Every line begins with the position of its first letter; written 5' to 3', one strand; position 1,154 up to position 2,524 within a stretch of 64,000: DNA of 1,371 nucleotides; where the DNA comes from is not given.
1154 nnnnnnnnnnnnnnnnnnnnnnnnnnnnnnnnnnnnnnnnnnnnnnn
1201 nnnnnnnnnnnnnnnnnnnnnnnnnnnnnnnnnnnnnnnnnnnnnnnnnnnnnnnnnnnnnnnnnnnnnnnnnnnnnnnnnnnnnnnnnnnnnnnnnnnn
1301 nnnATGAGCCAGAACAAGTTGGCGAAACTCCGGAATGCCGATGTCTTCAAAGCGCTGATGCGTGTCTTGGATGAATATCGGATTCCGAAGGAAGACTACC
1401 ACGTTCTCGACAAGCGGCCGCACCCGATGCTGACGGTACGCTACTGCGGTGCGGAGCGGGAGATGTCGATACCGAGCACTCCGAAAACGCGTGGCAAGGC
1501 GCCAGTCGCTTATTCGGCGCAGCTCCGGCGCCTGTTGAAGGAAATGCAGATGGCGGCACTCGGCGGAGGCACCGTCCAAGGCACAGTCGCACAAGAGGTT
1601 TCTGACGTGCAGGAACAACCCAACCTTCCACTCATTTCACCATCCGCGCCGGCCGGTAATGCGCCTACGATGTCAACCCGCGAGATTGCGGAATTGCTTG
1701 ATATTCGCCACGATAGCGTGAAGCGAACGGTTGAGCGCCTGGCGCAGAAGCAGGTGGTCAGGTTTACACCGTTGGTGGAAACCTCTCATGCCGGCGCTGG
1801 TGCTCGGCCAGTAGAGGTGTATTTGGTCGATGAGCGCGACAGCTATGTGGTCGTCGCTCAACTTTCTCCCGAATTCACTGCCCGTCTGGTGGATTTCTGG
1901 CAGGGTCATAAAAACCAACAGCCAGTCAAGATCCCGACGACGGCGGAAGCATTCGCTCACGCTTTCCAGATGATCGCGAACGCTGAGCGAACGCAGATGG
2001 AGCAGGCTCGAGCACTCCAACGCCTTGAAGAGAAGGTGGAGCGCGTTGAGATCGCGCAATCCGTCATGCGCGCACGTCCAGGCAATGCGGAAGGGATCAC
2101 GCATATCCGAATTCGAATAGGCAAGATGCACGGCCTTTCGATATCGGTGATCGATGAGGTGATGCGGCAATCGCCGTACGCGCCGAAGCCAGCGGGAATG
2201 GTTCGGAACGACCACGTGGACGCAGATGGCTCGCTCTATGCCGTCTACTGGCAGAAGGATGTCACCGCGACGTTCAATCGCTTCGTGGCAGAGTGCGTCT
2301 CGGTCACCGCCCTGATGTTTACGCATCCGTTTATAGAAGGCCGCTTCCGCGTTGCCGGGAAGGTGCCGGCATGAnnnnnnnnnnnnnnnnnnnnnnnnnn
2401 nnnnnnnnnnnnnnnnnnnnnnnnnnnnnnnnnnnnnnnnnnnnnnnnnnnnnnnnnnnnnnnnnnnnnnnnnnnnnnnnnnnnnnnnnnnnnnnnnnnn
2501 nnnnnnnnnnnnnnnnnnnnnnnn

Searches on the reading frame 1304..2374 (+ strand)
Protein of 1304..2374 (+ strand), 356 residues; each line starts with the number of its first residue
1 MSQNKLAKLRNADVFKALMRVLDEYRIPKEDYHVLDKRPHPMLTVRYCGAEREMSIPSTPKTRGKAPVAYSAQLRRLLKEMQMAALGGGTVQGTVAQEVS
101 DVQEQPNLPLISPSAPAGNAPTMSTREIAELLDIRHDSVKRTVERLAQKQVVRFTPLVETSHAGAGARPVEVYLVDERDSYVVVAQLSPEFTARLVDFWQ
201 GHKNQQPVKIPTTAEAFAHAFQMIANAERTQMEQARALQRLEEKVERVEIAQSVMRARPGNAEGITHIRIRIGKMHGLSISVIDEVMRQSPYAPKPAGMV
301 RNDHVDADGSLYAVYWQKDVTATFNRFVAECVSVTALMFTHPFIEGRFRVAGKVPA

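Call 41: search_protein_families(library=phrogs, proteins=[window:1304-2374:+], max_evalue=0.0001)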
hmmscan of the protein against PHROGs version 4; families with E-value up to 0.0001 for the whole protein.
window:1304-2374:+ (356 aa): 3 families
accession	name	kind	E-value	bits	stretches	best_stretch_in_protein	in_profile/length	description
phrog_63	-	transcription regulation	1.5e-28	101.3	1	105-349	115-378/431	anti-repressor Ant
phrog_4936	-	transcription regulation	8.3e-09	36.7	1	116-230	8-146/257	transcriptional regulator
phrog_15709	-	unknown function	8.3e-08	32.9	1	122-155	11-44/59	-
